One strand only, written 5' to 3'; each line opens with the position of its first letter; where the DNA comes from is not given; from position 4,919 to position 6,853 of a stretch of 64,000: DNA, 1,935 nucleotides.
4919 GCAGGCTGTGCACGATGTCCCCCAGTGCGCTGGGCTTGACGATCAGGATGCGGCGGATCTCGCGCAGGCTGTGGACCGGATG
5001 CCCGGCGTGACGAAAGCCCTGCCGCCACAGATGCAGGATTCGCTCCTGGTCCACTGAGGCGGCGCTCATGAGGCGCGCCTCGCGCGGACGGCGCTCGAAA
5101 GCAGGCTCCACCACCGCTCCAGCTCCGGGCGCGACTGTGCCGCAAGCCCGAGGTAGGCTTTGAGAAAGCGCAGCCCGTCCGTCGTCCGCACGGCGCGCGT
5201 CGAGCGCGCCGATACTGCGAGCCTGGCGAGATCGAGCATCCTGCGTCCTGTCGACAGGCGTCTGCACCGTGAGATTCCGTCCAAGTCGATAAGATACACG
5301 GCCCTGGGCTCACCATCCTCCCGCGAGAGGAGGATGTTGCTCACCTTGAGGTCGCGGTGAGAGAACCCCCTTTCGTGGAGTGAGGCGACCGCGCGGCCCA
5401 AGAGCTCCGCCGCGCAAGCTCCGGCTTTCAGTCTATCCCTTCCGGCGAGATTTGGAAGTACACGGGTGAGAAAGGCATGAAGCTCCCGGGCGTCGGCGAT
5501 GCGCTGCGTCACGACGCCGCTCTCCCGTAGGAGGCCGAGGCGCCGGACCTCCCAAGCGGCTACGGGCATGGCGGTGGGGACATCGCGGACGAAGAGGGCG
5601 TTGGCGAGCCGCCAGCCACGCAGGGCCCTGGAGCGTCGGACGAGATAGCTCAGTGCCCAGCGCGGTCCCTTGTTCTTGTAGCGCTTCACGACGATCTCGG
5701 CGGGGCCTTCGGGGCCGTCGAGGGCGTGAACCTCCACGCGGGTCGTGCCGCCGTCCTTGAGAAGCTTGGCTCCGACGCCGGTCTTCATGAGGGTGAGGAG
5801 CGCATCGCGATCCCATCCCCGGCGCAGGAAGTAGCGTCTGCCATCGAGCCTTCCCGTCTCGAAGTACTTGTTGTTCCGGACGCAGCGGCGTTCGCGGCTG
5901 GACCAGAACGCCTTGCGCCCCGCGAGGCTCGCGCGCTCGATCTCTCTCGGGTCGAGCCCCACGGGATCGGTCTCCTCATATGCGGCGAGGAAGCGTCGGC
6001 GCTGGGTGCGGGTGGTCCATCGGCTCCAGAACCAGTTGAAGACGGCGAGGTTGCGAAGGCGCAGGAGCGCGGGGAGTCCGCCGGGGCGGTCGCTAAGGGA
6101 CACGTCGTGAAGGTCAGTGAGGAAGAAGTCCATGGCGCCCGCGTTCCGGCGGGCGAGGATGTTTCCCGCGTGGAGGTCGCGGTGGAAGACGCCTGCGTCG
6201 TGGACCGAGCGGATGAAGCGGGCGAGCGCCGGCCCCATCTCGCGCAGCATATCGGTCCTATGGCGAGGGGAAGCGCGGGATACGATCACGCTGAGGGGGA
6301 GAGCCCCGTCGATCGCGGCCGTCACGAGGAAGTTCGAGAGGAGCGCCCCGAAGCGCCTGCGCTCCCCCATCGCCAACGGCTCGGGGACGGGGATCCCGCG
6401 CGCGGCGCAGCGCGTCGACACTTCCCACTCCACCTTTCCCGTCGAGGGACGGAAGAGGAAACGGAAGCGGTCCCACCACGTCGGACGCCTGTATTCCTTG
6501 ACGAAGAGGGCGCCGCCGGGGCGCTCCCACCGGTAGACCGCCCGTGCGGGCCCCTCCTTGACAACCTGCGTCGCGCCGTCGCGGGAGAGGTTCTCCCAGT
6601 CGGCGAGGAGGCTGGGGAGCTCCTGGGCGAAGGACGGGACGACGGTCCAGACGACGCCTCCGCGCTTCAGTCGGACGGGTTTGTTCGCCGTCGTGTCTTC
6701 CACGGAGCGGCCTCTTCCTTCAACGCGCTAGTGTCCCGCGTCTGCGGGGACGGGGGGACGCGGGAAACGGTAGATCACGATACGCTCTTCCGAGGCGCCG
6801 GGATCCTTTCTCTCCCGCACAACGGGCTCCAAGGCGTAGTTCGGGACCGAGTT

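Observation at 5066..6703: Two-domain (tandem) LPS kinase in the ArnT-like / GT9 / msbA / ruvC operon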

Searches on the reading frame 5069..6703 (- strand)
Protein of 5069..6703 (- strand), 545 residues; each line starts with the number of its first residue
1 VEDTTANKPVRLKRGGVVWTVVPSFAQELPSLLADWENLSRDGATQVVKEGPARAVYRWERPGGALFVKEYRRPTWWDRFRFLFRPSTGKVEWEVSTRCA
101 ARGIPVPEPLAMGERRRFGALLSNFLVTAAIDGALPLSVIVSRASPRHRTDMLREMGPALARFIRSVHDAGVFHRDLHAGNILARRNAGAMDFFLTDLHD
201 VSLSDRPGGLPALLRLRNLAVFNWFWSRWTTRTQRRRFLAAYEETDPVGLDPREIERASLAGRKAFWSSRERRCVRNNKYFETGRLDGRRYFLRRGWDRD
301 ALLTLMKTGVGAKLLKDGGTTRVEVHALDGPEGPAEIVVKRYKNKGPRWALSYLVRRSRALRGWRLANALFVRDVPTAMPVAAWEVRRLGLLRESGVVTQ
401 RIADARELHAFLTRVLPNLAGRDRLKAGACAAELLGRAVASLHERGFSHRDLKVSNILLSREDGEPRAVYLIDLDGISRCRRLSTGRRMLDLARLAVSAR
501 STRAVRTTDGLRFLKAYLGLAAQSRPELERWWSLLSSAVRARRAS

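Call 5: search_protein_families(library=pfam, proteins=[window:5069-6703:-], max_evalue=0.01)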
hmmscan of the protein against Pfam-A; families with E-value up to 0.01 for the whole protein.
window:5069-6703:- (545 aa): 7 families
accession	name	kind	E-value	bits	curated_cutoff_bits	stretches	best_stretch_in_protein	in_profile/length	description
PF06293.20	Kdo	-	5e-33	114.7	21.3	2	348-517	46-207/207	Lipopolysaccharide kinase (Kdo/WaaP) family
PF00069.31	Pkinase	-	5.2e-10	39.6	31.7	1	435-474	107-142/263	Protein kinase domain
PF01636.29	APH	-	1.8e-09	38.2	23.2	1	405-518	128-230/239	Phosphotransferase enzyme family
PF07714.23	PK_Tyr_Ser-Thr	-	0.00019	21.3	23.1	0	407-462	87-138/258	Protein tyrosine and serine/threonine kinase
PF10707.15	YrbL-PhoP_reg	-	0.00033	20.8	31.5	0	152-197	105-151/185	PhoP regulatory network protein YrbL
PF17667.7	Pkinase_fungal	-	0.00089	18.5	24.1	0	439-481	299-343/387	Fungal protein kinase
PF03109.22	ABC1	-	0.0052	16.4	22.9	0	161-188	177-204/244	ABC1 atypical kinase-like domain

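Call 6: search_protein_families(library=ncbifam, proteins=[window:5069-6703:-], max_evalue=0.01)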
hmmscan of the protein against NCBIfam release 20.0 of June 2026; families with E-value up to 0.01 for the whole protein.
window:5069-6703:- (545 aa): 18 families
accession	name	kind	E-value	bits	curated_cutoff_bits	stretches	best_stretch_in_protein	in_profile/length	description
NF002475.0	PRK01723.1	equivalog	1.3e-25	89.9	142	2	356-500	84-212/241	3-deoxy-D-manno-octulosonic acid kinase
NF011703.0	PRK15123.1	equivalog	1.5e-22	79.8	170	2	361-520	76-234/268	lipopolysaccharide core heptose(I) kinase RfaP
NF038151.1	lanthi_synth_III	equivalog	1e-09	37.4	575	2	433-480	343-386/833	class III lanthionine synthetase LanKC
TIGR03724.2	arch_bud32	equivalog_domain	1.3e-09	37.9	125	1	385-502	43-154/193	KEOPS complex kinase/ATPase Bud32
NF038150.1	lanthi_synth_IV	equivalog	3.1e-09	35.7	650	2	415-476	287-344/851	class IV lanthionine synthetase LanL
NF007174.0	PRK09605.1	equivalog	5.8e-08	31.7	447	1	385-517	386-511/535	bifunctional N(6)-L-threonylcarbamoyladenine synthase/serine/threonine protein kinase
NF011464.0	PRK14879.1-7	equivalog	1.2e-07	31.7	246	1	433-475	110-147/221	Kae1-associated kinase Bud32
NF053615.1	SerThrKinAfsKStmc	equivalog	5.8e-07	28.5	1300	1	435-494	121-178/809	protein serine/threonine kinase AfsK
NF011463.0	PRK14879.1-4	equivalog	5.9e-06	25.9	188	0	429-478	117-160/237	Kae1-associated kinase Bud32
NF052427.1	StpK7MSMEG_1200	equivalog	1.3e-05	23.9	900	1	430-479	112-156/601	serine/threonine protein kinase StpK7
TIGR03903.1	TOMM_kin_cyc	equivalog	2.6e-05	22.3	705.75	1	438-471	91-124/1267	TOMM system kinase/cyclase fusion protein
NF033442.0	BREX_PglW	equivalog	2.8e-05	22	990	0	437-473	620-656/1391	BREX system serine/threonine kinase PglW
NF011462.0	PRK14879.1-3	equivalog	3.3e-05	23.7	174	0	387-474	46-125/192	Kae1-associated kinase Bud32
NF011461.0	PRK14879.1-2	equivalog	3.8e-05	23.6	372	0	69-193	29-143/225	Kae1-associated kinase Bud32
NF033483.0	PknB_PASTA_kin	equivalog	0.00016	20.8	450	0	437-462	118-143/563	Stk1 family PASTA domain-containing Ser/Thr kinase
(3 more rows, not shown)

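Call 9: find_homologous_proteins(query=window:5069-6703:-, max_evalue=0.00001)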
Query window:5069-6703:- (545 aa): 72 proteins with E <= 0.00001 among 8000 candidates.
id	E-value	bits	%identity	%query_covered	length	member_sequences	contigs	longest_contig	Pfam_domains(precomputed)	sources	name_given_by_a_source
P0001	0.0e+0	1217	100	100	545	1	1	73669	PF06293.21,PF00069.32,PF01636.30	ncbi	ncbi:MAG: lipopolysaccharide kinase InaA family protein [Planctomycetota bacterium]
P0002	2.1e-161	556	51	99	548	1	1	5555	PF06293.21,PF07714.24,PF00069.32,PF01636.30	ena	-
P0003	7.0e-151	521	50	97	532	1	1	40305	PF06293.21,PF00069.32,PF10707.16,PF03109.23,PF01636.30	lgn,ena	-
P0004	1.2e-146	507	50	96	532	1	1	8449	PF06293.21,PF00069.32,PF03109.23,PF01636.30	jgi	-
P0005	1.3e-146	507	49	96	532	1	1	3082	PF06293.21,PF00069.32,PF10707.16,PF03109.23,PF17667.8,PF01636.30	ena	-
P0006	1.2e-141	491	47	95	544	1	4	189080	PF06293.21,PF00069.32,PF03109.23,PF01636.30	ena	-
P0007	1.1e-61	227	37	97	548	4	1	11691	PF06293.21,PF00069.32,PF01636.30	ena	-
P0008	3.0e-59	219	29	97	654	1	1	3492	PF06293.21,PF07714.24,PF00069.32,PF01636.30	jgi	jgi:tRNA A-37 threonylcarbamoyl transferase component Bud32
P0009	4.3e-55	205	35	97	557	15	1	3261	PF06293.21,PF07714.24,PF00069.32,PF03109.23,PF01163.29,PF01636.30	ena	-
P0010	1.1e-53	200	32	93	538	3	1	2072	PF06293.21,PF07714.24,PF00069.32,PF10707.16,PF01636.30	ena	-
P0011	2.7e-53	199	34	92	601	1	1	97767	PF06293.21,PF00069.32,PF01636.30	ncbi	-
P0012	4.3e-52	195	36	96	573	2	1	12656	PF06293.21,PF00069.32,PF03109.23,PF01636.30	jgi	jgi:tRNA A-37 threonylcarbamoyl transferase component Bud32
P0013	1.2e-51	194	31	97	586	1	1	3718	PF06293.21,PF00069.32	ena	-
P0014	4.3e-51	192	31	99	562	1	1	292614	PF06293.21,PF00069.32,PF10707.16,PF17667.8,PF01636.30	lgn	-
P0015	2.4e-50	189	33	86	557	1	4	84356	PF06293.21,PF00069.32,PF03109.23,PF01636.30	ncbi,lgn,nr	ncbi:MAG: hypothetical protein HYY96_14395 [Candidatus Tectomicrobia bacterium]|nr:hypothetical prot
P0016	3.5e-49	185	33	97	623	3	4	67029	PF06293.21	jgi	-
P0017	8.5e-48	181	31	97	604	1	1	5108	PF06293.21,PF00069.32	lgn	-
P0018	1.6e-47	180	33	95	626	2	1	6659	PF06293.21,PF00069.32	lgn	-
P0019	1.1e-45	174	33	90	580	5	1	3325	PF06293.21,PF00069.32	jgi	jgi:tRNA A-37 threonylcarbamoyl transferase component Bud32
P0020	5.0e-44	168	30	83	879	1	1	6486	PF06293.21,PF07714.24,PF13632.13,PF00069.32,PF13641.13,PF17667.8,PF00535.33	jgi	jgi:GT2 family glycosyltransferase/serine/threonine protein kinase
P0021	1.3e-41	161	33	90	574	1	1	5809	PF06293.21,PF00069.32,PF19974.6,PF01636.30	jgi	jgi:tRNA A-37 threonylcarbamoyl transferase component Bud32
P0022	1.3e-41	161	33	90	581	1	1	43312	PF06293.21,PF00069.32,PF01636.30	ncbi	-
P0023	5.9e-40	155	30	97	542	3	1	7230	PF06293.21,PF00069.32,PF19974.6,PF01636.30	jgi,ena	-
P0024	5.9e-40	155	33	96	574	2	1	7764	PF06293.21,PF00069.32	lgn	-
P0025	3.6e-39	152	34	86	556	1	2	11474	PF06293.21,PF00069.32,PF03109.23,PF01163.29,PF01636.30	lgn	-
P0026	2.4e-38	150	30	92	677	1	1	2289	PF06293.21,PF00069.32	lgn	-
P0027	2.0e-37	147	30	95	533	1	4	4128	PF06293.21,PF00069.32,PF10707.16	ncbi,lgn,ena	-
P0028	1.0e-36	144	28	96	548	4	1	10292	PF06293.21,PF00069.32,PF10707.16,PF03109.23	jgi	jgi:tRNA A-37 threonylcarbamoyl transferase component Bud32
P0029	1.5e-36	144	27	83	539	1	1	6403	PF06293.21,PF00069.32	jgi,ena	-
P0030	4.2e-36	142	30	83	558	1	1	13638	PF06293.21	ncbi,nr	ncbi:MAG: hypothetical protein JXM70_23345, partial [Pirellulales bacterium]|nr:hypothetical protein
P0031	4.5e-36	142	29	92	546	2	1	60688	PF06293.21,PF07714.24,PF00069.32,PF10707.16,PF03109.23,PF01636.30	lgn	-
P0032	1.2e-35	141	30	84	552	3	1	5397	PF06293.21,PF00069.32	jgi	-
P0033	1.4e-35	141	28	99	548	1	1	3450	PF06293.21,PF00069.32,PF10707.16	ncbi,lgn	-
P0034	4.0e-35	139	31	92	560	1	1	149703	PF06293.21,PF00069.32,PF03109.23,PF06176.17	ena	-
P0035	9.1e-35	138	29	97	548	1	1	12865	PF06293.21,PF00069.32,PF10707.16,PF03109.23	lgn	-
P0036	1.8e-33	134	31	90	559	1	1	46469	PF06293.21,PF00069.32,PF03109.23,PF01636.30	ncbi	-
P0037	3.4e-33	133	29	94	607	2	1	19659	PF06293.21,PF00069.32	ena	-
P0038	7.2e-33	132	29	92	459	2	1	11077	PF06293.21,PF00069.32,PF03109.23,PF06176.17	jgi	-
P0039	1.6e-32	130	30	93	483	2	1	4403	PF06293.21,PF00069.32,PF03109.23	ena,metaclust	metaclust:\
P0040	4.7e-32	129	29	92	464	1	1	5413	PF06293.21,PF00069.32,PF03109.23,PF06176.17,PF01636.30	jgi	jgi:tRNA A-37 threonylcarbamoyl transferase component Bud32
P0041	5.0e-32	129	29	93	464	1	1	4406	PF06293.21,PF00069.32,PF03109.23,PF06176.17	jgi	jgi:tRNA A-37 threonylcarbamoyl transferase component Bud32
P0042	5.9e-32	129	32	93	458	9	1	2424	PF06293.21,PF00069.32,PF03109.23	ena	-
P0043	6.7e-32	128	31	84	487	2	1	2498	PF06293.21,PF00069.32,PF01636.30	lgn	-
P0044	8.0e-32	128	28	84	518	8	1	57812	PF06293.21,PF00069.32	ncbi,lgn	-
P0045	9.3e-31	125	32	88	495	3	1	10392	PF06293.21,PF03109.23,PF01636.30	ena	-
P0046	1.6e-30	124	31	92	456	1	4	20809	PF06293.21,PF00069.32,PF01636.30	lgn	-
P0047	4.0e-30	123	30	84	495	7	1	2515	PF06293.21,PF00069.32,PF03109.23,PF01636.30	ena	-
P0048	4.9e-30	122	30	95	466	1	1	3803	PF06293.21,PF00069.32,PF03109.23,PF19974.6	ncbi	-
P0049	5.6e-30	122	32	92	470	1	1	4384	PF06293.21,PF00069.32,PF03109.23,PF19974.6,PF01163.29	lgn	-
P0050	5.6e-30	122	29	97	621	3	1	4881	PF06293.21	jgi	jgi:tRNA A-37 threonylcarbamoyl transferase component Bud32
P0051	8.9e-30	121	29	89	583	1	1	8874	PF06293.21,PF00069.32,PF10707.16,PF03109.23,PF01163.29,PF01636.30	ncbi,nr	ncbi:MAG: lipopolysaccharide kinase InaA family protein [Phycisphaerae bacterium]|nr:lipopolysacchar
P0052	7.2e-28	115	29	84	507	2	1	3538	PF06293.21,PF00069.32,PF19974.6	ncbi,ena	-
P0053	3.9e-27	113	32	40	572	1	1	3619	PF06293.21,PF00069.32,PF01636.30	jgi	-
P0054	4.0e-26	109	31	88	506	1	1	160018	PF06293.21,PF03109.23,PF19974.6,PF01636.30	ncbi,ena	-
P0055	1.1e-25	108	31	93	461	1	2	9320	PF06293.21,PF00069.32,PF03109.23,PF19974.6,PF01163.29,PF01636.30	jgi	jgi:tRNA A-37 threonylcarbamoyl transferase component Bud32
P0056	5.3e-24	102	32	87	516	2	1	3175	PF06293.21,PF00069.32,PF19974.6,PF01163.29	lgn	-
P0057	7.6e-22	95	30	97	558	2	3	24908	PF06293.21,PF01636.30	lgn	-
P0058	1.9e-21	94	39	34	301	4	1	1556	PF06293.21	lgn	-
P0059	3.2e-21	93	41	36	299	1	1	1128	PF06293.21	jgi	jgi:tRNA A-37 threonylcarbamoyl transferase component Bud32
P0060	3.0e-16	77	35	26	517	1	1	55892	PF06293.21,PF19974.6,PF01163.29,PF01636.30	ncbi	-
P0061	4.2e-15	73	36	26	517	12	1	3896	PF06293.21,PF19974.6,PF01163.29,PF01636.30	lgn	-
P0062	4.0e-14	70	28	89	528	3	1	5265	PF06293.21,PF00069.32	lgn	-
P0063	3.3e-12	63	28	80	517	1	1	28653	PF06293.21,PF03109.23,PF19974.6,PF01163.29,PF01636.30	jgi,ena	-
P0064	4.5e-12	63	30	43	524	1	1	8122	PF06293.21,PF01163.29,PF01636.30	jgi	-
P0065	2.4e-11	61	36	26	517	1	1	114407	PF06293.21,PF03109.23,PF19974.6,PF01163.29,PF01636.30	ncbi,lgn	-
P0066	3.0e-11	60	30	69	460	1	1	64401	PF06293.21,PF00069.32,PF03109.23,PF01163.29,PF01636.30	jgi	jgi:tRNA A-37 threonylcarbamoyl transferase component Bud32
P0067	3.1e-11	60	29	83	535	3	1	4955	PF06293.21,PF01163.29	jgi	jgi:tRNA A-37 threonylcarbamoyl transferase component Bud32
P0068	3.4e-9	54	30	59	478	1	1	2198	PF06293.21,PF00069.32,PF01163.29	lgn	-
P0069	1.2e-8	52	29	45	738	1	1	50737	PF06293.21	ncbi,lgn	ncbi:MAG: lipopolysaccharide kinase InaA family protein [Thermoanaerobaculia bacterium]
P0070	6.1e-8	49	29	70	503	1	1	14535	PF06293.21,PF00069.32,PF01163.29,PF01636.30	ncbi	-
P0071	3.4e-7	47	29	27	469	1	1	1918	PF06293.21,PF00069.32,PF01636.30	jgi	jgi:tRNA A-37 threonylcarbamoyl transferase component Bud32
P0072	3.6e-6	44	33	37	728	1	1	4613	PF06293.21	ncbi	-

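Call 16: search_solved_structures(query=window:5069-6703:-, max_evalue=0.01, show_alignments=2)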
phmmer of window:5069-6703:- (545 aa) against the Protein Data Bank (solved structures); distinct sequences matched with E-value up to 0.01: 26.
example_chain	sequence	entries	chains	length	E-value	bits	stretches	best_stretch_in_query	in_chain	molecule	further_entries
6dfl_A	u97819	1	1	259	1.3e-08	36.6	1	47-243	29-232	Lipopolysaccharide core heptose(I) kinase RfaP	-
8wf4_A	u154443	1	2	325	0.00061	21.3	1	432-486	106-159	Ribosomal protein S6 kinase alpha-1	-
2wnt_A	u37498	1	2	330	0.00063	21.2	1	432-486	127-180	RIBOSOMAL PROTEIN S6 KINASE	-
4nif_A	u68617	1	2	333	0.00063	21.2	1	432-486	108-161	Ribosomal protein S6 kinase alpha-1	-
3rny_A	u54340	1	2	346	0.00067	21.1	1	432-486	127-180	Ribosomal protein S6 kinase alpha-1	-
4ow8_A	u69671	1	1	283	0.0014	20.1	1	113-186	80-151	Serine/threonine-protein kinase PknA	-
9tmq_A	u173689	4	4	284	0.0014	20.1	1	113-186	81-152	Serine/threonine-protein kinase PknA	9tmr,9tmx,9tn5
6b2q_A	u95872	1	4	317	0.0017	19.8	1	113-186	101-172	Serine/threonine-protein kinase PknA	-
4x3f_A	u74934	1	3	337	0.0019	19.7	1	113-186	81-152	Serine/threonine-protein kinase PknA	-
9eed_A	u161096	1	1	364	0.002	19.5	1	434-468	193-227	Kinase domain protein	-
8xey_A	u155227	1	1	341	0.0027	19.1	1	435-486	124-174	Ribosomal protein S6 kinase alpha-3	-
2qr7_A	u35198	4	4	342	0.0027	19.1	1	435-486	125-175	Ribosomal protein S6 kinase alpha-3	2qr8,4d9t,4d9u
4jg6_A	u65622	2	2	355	0.0029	19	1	435-486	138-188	Ribosomal protein S6 kinase alpha-3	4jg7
4jg8_A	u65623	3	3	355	0.003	19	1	435-486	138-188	Ribosomal protein S6 kinase alpha-3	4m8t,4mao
5o1s_A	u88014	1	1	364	0.003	19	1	435-486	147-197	Ribosomal protein S6 kinase alpha-3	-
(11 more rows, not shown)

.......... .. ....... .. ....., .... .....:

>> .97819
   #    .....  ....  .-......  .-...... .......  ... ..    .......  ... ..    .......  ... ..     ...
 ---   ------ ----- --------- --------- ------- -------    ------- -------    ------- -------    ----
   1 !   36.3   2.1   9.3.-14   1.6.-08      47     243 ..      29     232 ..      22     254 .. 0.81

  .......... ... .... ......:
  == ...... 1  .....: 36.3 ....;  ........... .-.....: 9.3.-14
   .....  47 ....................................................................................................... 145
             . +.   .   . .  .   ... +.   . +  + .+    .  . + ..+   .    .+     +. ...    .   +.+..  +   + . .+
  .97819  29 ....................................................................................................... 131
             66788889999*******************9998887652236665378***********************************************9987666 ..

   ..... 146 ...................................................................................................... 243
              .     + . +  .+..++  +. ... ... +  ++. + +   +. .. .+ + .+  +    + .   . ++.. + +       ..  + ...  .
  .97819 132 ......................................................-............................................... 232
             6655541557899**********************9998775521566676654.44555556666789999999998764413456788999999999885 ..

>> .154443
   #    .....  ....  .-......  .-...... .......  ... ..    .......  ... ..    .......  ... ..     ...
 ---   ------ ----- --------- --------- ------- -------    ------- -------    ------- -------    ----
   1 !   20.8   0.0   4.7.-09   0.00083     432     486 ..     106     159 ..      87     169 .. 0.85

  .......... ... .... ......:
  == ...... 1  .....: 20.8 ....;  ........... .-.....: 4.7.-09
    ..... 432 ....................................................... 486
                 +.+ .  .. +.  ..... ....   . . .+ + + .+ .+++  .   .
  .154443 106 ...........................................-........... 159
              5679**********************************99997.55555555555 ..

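Call 18: search_protein_representatives(protein=window:5069-6703:-)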
Query: 545 residues. Proteins with E-value up to 0.001 (for the whole library): 6566; up to 1e-10: 2135; up to 1e-30: 449. The best 150 are listed.
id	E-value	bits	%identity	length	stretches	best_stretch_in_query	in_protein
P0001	0.0e+00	1217.0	100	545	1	1-545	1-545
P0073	3.9e-76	272.8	38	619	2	12-307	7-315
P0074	4.8e-68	246.1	36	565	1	15-540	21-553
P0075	1.4e-65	237.9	35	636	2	4-252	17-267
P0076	2.5e-64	233.8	37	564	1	18-544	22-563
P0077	1.5e-63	231.2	35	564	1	5-533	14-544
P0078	6.8e-60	219.2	32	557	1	16-535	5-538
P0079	2.6e-59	217.3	34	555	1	15-543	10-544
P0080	4.6e-58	213.1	34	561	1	10-538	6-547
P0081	1.3e-57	211.6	35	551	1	12-537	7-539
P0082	5.7e-57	209.5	34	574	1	5-542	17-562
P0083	1.1e-56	208.6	39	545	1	33-541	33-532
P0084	5.0e-56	206.4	35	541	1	19-540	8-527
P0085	9.6e-56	205.5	37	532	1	9-542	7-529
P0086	1.1e-55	205.3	37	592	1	12-543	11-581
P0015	7.7e-51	189.3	35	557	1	68-539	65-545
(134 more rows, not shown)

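Call 28: find_related_loci(query=A2, collection=genome_contigs, flank=8000)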
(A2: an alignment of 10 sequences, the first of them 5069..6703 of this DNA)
Query A2 (545 aa) in genome_contigs; peptide patterns used: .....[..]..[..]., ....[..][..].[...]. (x = any residue, [..] = any of these).
600 stretches matched a pattern (row limit reached: there are more); 137 encode a relative of the query (tblastn E <= 1e-3); the best 80 are kept; 80 distinct loci.
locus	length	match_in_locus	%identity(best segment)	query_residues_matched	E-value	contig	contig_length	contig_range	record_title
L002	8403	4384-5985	35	23-519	4e-63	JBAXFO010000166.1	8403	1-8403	MAG: Planctomycetota bacterium isolate ELA273 MAG273_166, whole genome shotgun sequence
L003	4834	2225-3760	34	43-539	3e-60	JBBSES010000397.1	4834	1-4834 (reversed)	MAG: Gemmatales bacterium isolate LS1_sbin.56 LS1_sbin.56_K_1651391_L_4834_cov_10.0000, whole genome shotgun sequence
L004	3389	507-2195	31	10-532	1e-59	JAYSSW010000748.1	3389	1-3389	MAG: Planctomycetia bacterium isolate GFS_12324 GFS_12324_747, whole genome shotgun sequence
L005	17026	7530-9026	34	42-518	5e-59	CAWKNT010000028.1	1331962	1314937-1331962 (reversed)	MAG: uncultured Isosphaeraceae bacterium isolate MFD04434.bin.2.10 genome assembly, contig: contig_3358, whole genome sh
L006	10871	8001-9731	30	1-538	5e-59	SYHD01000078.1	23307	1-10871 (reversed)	MAG: Planctomycetia bacterium isolate F1-60-MAGs120 F1-60__c154291, whole genome shotgun sequence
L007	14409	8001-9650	32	17-542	2e-57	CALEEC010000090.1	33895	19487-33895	MAG: uncultured Gemmataceae bacterium isolate R1_Bin_Bin_101_sub_1 genome assembly, contig: c_000003598149, whole genome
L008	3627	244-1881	32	15-540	2e-57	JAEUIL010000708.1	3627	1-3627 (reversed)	MAG: Planctomycetaceae bacterium isolate new MAG-42 k141_3932329, whole genome shotgun sequence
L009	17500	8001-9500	34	43-520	2e-56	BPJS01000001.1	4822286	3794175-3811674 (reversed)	MAG: Isosphaeraceae bacterium KatS3mg108 DNA, contig_14710, whole genome shotgun sequence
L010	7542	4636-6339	32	10-542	1e-56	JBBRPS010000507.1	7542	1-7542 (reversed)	MAG: Gemmatales bacterium isolate metawrap_la1_100 W_la1_100_k141_595906L_7542_cov_11.0000, whole genome shotgun sequenc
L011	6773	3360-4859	33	35-540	2e-56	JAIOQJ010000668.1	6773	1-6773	MAG: Planctomycetota bacterium isolate LakeFargette_0920_ALND_MAG_58_8 LacPavin_0920_ALND_scaffold_979714, whole genome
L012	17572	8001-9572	34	42-544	8e-56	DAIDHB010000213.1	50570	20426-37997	MAG TPA_asm: Planctomycetales bacterium isolate clean336 k141_1114648, whole genome shotgun sequence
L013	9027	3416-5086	29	1-542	3e-55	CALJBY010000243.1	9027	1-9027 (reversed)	MAG: uncultured bacterium isolate N4_Bin_METABAT__17_1_1 genome assembly, contig: c_000003941893, whole genome shotgun s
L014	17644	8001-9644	33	3-539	5e-55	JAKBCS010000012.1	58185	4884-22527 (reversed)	MAG: Planctomycetota bacterium isolate ZJ7.bin48 NODE_386_length_58185_cov_9.708688, whole genome shotgun sequence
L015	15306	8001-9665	34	12-539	1e-55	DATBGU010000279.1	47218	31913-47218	MAG TPA_asm: Gemmataceae bacterium isolate SMAG_U3846 k141_874805, whole genome shotgun sequence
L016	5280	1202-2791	32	5-532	1e-54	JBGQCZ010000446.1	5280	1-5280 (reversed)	MAG: Gemmataceae bacterium isolate OBJ2_061818_110_28 k141_391144_length_5280_cov_9.0000, whole genome shotgun sequence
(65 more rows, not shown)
